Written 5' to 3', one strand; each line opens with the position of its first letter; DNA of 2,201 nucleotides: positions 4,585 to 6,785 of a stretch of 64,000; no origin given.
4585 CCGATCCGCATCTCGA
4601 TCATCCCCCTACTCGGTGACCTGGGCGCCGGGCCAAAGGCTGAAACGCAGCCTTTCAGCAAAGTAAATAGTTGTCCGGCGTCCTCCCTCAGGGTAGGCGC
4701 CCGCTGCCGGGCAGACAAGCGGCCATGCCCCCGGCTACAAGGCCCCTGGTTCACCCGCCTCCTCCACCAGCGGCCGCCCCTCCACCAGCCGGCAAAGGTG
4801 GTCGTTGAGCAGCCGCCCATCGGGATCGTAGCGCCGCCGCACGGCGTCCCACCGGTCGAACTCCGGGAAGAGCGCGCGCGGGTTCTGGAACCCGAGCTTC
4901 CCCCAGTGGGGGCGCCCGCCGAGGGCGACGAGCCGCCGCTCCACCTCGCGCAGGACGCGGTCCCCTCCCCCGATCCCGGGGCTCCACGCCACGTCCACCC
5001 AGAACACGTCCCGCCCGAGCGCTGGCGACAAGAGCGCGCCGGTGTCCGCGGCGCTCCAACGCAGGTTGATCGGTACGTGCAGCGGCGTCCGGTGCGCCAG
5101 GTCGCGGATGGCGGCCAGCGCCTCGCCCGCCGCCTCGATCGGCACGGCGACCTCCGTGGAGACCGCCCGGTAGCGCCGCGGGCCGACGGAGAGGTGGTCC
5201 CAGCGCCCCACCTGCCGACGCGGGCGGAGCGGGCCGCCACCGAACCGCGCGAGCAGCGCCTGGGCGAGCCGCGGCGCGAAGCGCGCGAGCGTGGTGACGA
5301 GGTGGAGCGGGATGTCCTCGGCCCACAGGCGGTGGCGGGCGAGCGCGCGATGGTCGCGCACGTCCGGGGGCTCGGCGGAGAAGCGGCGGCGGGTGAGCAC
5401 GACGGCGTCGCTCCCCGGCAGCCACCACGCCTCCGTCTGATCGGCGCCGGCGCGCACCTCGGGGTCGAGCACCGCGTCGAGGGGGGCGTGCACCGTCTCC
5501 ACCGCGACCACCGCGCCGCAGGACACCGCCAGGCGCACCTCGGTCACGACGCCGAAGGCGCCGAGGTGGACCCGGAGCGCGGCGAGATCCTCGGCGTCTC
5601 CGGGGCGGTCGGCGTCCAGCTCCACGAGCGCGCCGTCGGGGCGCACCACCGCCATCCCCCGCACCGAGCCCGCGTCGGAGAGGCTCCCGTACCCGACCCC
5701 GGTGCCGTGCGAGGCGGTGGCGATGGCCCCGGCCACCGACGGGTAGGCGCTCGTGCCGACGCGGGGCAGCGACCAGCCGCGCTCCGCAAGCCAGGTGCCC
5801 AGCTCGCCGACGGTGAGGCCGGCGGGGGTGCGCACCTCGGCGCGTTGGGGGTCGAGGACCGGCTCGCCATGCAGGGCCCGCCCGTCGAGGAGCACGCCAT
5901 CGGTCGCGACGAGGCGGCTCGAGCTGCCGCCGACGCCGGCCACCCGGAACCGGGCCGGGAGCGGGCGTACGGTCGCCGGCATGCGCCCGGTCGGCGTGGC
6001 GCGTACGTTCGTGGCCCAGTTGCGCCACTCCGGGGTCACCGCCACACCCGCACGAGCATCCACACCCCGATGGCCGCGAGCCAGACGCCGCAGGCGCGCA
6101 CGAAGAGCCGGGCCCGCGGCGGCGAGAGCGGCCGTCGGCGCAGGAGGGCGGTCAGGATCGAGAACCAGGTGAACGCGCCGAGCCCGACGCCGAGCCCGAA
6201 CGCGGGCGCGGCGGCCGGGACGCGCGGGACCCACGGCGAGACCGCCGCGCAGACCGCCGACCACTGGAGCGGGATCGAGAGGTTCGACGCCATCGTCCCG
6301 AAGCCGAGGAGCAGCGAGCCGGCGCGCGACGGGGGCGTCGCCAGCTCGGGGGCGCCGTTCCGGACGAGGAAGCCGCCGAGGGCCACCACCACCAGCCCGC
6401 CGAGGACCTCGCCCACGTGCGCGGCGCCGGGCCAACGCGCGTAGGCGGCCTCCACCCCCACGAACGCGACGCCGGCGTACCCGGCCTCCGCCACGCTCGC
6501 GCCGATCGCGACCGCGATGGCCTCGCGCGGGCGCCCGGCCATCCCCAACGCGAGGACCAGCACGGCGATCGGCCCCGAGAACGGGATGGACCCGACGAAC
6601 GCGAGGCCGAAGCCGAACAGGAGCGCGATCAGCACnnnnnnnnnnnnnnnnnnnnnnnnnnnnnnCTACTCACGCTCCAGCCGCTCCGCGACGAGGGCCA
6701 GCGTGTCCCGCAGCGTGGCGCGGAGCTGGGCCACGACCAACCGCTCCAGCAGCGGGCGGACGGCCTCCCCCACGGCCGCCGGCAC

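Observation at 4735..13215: Tightly coupled eight-gene operon that looks like a cryptic small-molecule pathway (peptidase, sulfotransferase, aminotransferase, two FAD oxidases, SRPBCC protein, exporter)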

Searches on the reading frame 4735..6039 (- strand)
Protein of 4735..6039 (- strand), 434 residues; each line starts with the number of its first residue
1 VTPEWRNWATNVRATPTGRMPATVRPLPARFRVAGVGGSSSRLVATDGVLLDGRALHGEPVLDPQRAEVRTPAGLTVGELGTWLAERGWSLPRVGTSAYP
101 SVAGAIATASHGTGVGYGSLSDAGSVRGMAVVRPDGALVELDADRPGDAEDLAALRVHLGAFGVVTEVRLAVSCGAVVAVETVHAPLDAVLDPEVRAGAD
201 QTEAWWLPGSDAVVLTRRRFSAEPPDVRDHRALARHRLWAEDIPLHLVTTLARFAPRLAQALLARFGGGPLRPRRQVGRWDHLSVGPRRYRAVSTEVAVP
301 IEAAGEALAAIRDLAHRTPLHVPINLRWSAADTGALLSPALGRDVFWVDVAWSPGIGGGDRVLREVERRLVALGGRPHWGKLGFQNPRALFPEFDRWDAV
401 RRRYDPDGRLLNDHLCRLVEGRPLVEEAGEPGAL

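Call 6: search_protein_families(library=pfam, proteins=[window:4735-6039:-], max_evalue=0.01)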
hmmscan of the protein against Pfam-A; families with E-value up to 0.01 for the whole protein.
window:4735-6039:- (434 aa): 2 families
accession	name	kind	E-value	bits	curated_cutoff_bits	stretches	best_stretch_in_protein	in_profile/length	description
PF04030.19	ALO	-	1.1e-27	97.8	23.1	1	195-417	30-257/258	D-arabinono-1,4-lactone oxidase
PF01565.28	FAD_binding_4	-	1.4e-12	47.9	26.4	1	30-141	26-138/139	FAD binding domain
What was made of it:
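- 4735..6039 (-): G8, divergent ALO/alditol-oxidase-type flavoenzyme (VAO fold), 434 aa. A lineage-specific add-on. ALO 98 bits and FAD_binding_4 48 bits (call 6).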

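Call 7: search_protein_families(library=ncbifam, proteins=[window:4735-6039:-], max_evalue=0.01)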
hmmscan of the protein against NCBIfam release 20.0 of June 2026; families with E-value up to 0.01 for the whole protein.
window:4735-6039:- (434 aa): 5 families
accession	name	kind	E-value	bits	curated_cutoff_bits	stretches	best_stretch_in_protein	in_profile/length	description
TIGR01679.1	bact_FAD_ox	subfamily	5.9e-51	173.7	292.25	1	5-418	1-417/419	FAD-linked oxidoreductase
TIGR01678.1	FAD_lactone_ox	subfamily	1.3e-26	93.5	396.8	1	30-413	40-438/438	sugar 1,4-lactone oxidase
TIGR01677.1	pln_FAD_oxido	subfamily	9.4e-10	37.6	383.1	2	49-214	84-255/560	FAD-dependent oxidoreductase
NF053785.1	DcplphribOxDprE1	equivalog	1.8e-09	37.3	500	1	297-418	326-447/449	decaprenylphosphoryl-beta-D-ribose oxidase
TIGR01676.1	GLDHase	equivalog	0.00013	21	458.25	1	61-172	118-225/541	L-galactonolactone dehydrogenase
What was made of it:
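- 4735..6039 (-): TIGR01679 scores 174 bits, below its cutoff of 292 (call 7).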

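Call 25: search_solved_structures(query=window:4735-6039:-, max_evalue=0.001)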
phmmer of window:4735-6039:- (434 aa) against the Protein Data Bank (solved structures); distinct sequences matched with E-value up to 0.001: 16.
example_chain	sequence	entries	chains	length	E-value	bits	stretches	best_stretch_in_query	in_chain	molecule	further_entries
8ot8_A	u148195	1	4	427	4.5e-25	91.6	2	3-173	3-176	FAD-binding protein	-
2vfr_A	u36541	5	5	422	8.1e-21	77.6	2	28-218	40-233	XYLITOL OXIDASE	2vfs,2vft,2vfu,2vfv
8qnc_A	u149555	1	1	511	4.4e-08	35.6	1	32-215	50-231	L-galactono-1,4-lactone dehydrogenase: A113G variant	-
8qnr_A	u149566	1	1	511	2.1e-07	33.4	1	32-215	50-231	L-galactono-1,4-lactone dehydrogenase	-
8qmy_A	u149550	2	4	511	2.9e-07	32.9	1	32-215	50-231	ancestral L-galactono-1,4-lactone dehydrogenase | L-galactono-1,4-lactone dehydrogenase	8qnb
7sml_A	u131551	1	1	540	9.1e-07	31.3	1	22-172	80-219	L-GALACTONO-1,4-LACTONE DEHYDROGENASE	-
4g3t_A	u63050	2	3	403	1.1e-05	27.7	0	332-418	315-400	oxidoreductase DprE1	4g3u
4aut_A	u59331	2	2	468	2.9e-05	26.3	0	334-418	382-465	DECAPRENYL-PHOSPHORYL-BETA-D-RIBOFURANOSE-2-OXIDOREDUCTASE | DprE1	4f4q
7a24_z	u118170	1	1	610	5.5e-05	25.4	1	25-177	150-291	GLDH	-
5oel_A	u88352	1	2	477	6.7e-05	25.1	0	330-414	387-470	Decaprenylphosphoryl-beta-D-ribose oxidase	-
21gq_A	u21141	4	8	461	7.7e-05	24.9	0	330-414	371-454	Decaprenylphosphoryl-beta-D-ribose oxidase | Oxidoreductase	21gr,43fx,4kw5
6hfv_A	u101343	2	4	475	8.6e-05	24.7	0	330-414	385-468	Decaprenylphosphoryl-beta-D-ribose oxidase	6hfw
5oep_A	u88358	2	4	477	0.0001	24.5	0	330-414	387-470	Decaprenylphosphoryl-beta-D-ribose oxidase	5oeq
4p8c_A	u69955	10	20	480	0.00011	24.4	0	330-414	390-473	Probable decaprenylphosphoryl-beta-D-ribose oxidase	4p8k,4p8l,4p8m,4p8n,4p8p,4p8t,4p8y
4fdn_A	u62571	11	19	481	0.00011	24.4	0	330-414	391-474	oxidoreductase DprE1 | Probable decaprenylphosphoryl-beta-D-ribose oxidase | decaprenylphosphoryl-beta-D-ribose oxidase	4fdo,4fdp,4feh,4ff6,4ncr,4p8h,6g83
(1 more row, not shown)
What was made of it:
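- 4735..6039 (-): The nearest solved structures are 8ot8 and xylitol oxidase 2vfr (call 25).
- G8 is nearest to alditol/xylitol oxidase (call 25).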

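Call 55: find_homologous_proteins(query=window:4735-6039:-, max_evalue=1e-10)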
Query window:4735-6039:- (434 aa): 313 proteins with E <= 1e-10 among 8000 candidates; the best 120 are listed.
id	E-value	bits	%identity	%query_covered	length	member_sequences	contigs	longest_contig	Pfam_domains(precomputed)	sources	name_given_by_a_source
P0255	2.7e-285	964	100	100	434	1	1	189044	PF04030.20,PF01565.29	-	-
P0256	2.4e-201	688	75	97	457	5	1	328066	PF04030.20,PF01565.29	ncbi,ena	-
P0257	2.2e-182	625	72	97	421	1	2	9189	PF04030.20,PF01565.29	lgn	-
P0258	1.8e-94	335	46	93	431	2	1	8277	PF04030.20,PF01565.29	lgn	-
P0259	1.0e-45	175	35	96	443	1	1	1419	PF04030.20,PF01565.29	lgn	-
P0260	8.9e-45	171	37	97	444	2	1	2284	PF04030.20,PF01565.29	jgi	jgi:L-gulono-1,4-lactone dehydrogenase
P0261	3.9e-44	169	35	96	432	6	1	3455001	PF04030.20,PF01565.29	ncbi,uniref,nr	ncbi:D-arabinono-1,4-lactone oxidase [Nocardioides cavernaquae]|uniref:FAD-binding protein n=1 Tax=N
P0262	4.7e-44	169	35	96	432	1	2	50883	PF04030.20,PF01565.29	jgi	jgi:FAD-linked oxidoreductase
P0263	1.2e-43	168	33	96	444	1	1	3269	PF04030.20,PF01565.29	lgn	-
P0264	9.2e-43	165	37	96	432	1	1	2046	PF04030.20,PF01565.29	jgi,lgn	-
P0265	1.3e-42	164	36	98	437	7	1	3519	PF04030.20,PF01565.29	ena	-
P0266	1.5e-42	164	34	95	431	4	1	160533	PF04030.20,PF01565.29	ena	-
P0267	4.4e-42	163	39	94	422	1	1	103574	PF04030.20,PF01565.29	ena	-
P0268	4.5e-42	163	36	96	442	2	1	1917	PF04030.20,PF01565.29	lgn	-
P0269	1.3e-41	161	38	89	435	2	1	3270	PF04030.20,PF01565.29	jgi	-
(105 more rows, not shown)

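Call 56: find_encoding_contigs(protein=P0258, flank=9000, max_places=1)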
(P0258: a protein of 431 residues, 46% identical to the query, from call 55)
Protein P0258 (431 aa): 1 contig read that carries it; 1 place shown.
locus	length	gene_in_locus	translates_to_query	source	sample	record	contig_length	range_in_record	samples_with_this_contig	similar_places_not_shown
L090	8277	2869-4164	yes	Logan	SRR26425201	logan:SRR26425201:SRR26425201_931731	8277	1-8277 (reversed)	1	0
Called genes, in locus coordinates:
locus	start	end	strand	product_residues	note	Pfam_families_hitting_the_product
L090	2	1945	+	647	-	?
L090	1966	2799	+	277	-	PF03372:Exo_endo_phos (weak)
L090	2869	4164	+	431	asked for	PF01565:FAD_binding_4, PF04030:ALO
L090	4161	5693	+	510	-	PF07364:DUF1485, PF07171:MlrC_C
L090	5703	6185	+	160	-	PF04186:FxsA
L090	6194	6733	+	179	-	PF24575:TPR_Slam (faint), PF07719:TPR_2 (faint), PF13432:TPR_16 (weak), PF14559:TPR_19 (faint)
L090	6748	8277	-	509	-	?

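Call 57: find_encoding_contigs(protein=P0257, flank=9000, max_places=1)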
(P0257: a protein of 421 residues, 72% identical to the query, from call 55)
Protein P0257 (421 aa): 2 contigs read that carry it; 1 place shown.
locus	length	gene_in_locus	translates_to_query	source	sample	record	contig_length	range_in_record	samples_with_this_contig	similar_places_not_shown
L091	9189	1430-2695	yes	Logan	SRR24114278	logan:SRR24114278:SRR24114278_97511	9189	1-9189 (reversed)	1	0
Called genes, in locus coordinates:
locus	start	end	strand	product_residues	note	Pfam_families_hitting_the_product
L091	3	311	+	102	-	?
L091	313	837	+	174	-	-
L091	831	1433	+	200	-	PF01810:LysE (weak)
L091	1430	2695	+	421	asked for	PF01565:FAD_binding_4, PF04030:ALO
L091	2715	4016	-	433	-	-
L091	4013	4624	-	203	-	PF04612:T2SSM (weak)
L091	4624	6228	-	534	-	PF11104:PilM_2, PF14450:FtsA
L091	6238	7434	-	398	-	PF21687:T2SSK_1st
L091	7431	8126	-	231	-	PF07963:N_methyl (weak), PF11612:T2SSJ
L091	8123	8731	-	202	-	-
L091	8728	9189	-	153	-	?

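Call 60: search_solved_structures(query=window:4735-6039:-, max_evalue=1e-15, show_alignments=2)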
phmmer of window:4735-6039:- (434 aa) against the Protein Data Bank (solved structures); distinct sequences matched with E-value up to 1e-15: 2.
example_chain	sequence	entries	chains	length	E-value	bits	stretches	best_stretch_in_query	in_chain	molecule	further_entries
8ot8_A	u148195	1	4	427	4.5e-25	91.6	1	3-173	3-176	FAD-binding protein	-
2vfr_A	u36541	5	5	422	8.1e-21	77.6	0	28-218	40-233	XYLITOL OXIDASE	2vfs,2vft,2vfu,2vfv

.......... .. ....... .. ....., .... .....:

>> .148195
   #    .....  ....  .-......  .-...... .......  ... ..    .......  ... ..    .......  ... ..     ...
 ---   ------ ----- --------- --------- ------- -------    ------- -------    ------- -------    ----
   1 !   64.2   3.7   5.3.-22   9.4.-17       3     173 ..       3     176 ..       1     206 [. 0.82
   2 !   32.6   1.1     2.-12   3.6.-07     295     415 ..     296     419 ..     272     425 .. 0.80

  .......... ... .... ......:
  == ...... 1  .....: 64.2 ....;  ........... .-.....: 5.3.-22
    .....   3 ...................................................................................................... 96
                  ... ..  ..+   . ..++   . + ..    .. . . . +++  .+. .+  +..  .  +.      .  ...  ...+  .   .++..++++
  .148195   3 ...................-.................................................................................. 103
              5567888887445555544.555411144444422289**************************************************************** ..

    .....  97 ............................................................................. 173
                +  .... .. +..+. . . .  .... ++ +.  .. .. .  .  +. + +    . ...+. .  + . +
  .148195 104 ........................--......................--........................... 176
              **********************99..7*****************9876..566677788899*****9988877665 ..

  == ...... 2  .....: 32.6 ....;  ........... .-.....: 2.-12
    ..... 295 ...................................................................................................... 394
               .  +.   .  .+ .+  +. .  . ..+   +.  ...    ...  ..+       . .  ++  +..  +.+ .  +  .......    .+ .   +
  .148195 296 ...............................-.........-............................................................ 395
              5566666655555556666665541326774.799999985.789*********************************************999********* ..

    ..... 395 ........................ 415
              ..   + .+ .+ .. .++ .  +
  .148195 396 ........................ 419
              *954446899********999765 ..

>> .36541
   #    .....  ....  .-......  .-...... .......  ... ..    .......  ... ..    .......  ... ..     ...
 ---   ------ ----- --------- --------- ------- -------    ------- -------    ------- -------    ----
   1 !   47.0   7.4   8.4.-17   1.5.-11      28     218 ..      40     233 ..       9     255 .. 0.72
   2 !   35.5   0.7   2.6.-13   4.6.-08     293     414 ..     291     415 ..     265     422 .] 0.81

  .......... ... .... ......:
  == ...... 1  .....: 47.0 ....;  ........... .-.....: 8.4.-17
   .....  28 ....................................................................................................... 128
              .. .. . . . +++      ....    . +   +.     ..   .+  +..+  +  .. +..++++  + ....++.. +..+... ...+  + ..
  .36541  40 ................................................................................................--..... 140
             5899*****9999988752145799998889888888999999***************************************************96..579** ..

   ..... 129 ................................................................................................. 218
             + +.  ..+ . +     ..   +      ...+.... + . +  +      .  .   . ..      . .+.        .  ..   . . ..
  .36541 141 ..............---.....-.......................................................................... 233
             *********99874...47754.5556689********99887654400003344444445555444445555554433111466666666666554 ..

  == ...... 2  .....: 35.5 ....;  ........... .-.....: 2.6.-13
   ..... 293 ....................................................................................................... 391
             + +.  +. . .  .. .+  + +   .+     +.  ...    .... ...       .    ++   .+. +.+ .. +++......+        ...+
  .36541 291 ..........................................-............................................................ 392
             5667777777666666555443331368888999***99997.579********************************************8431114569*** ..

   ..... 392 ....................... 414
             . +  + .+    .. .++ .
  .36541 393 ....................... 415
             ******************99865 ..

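Call 67: search_protein_families(library=pfam, proteins=[L090:2-1945:+, L090:6748-8277:-], max_evalue=0.001)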
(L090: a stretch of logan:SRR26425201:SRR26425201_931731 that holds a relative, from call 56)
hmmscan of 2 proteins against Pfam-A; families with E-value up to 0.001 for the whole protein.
L090:2-1945:+ (647 aa): 2 families
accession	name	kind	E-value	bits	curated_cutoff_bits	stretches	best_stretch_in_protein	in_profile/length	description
PF00593.30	TonB_dep_Rec_b-barrel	-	6.6e-22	79.4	27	1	183-616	42-436/436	TonB dependent receptor-like, beta-barrel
PF07715.20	Plug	-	3.9e-06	27.7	23.9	1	4-71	44-107/107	TonB-dependent Receptor Plug Domain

L090:6748-8277:- (509 aa): 2 families
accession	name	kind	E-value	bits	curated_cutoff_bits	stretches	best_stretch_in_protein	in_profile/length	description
PF00999.27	Na_H_Exchanger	-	1.5e-27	96.9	26.2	1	1-254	115-373/375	Sodium/hydrogen exchanger, transmembrane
PF00582.32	Usp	-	0.00039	21.4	24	1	321-408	45-139/141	Universal stress protein family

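Call 70: find_related_loci(query=A4, collection=metagenome_contigs, flank=10000)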
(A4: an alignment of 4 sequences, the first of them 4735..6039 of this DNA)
Query A4 (434 aa) in metagenome_contigs; peptide patterns used: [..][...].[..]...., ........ (x = any residue, [..] = any of these).
600 stretches matched a pattern (row limit reached: there are more); 498 encode a relative of the query (tblastn E <= 1e-3); the best 80 are kept; 80 distinct loci.
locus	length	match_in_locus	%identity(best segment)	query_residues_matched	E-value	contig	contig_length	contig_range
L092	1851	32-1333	44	3-426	5e-100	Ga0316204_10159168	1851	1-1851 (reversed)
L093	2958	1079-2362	33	5-418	1e-64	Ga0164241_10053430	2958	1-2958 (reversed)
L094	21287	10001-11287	29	5-418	1e-59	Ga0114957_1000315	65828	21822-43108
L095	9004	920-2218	34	4-424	6e-59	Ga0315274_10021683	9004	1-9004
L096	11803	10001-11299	29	4-418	1e-57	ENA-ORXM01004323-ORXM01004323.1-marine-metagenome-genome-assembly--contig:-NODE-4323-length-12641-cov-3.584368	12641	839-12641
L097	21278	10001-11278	36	5-419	3e-51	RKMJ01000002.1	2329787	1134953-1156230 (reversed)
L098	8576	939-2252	29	3-427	6e-51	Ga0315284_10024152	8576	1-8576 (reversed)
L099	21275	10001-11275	33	5-419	1e-49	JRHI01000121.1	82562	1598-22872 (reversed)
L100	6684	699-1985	33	2-419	4e-49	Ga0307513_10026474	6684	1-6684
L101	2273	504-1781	32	5-419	2e-49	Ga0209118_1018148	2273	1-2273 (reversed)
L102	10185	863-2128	37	2-412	7e-49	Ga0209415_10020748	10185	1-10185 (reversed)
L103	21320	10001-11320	33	2-429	2e-48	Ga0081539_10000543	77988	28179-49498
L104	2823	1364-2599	36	4-412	6e-48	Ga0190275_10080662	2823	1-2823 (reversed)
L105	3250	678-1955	31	5-419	1e-47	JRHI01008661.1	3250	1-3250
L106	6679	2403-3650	37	7-419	2e-46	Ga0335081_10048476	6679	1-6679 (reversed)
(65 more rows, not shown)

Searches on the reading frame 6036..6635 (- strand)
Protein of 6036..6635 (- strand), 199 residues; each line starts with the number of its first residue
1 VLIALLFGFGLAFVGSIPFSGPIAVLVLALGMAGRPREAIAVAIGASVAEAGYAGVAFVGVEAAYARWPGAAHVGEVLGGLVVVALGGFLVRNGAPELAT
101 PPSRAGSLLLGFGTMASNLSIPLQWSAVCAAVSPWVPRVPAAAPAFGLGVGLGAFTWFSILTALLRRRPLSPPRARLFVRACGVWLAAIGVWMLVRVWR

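Call 6: search_protein_families(library=pfam, proteins=[window:6036-6635:-], max_evalue=0.01)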
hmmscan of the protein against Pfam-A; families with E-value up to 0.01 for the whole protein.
window:6036-6635:- (199 aa): 1 family
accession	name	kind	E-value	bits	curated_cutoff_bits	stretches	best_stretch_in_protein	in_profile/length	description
PF01810.24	LysE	-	0.0054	16.7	25.6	1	21-194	8-190/193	LysE type translocator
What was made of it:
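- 6036..6635 (-): G7, LysE-type membrane exporter, 199 aa. Weak LysE hit, 16.7 bits (call 6).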

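Call 7: search_protein_families(library=ncbifam, proteins=[window:6036-6635:-], max_evalue=0.01)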
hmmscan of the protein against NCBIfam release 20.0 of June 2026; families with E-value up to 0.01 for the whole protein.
window:6036-6635:- (199 aa): 0 families
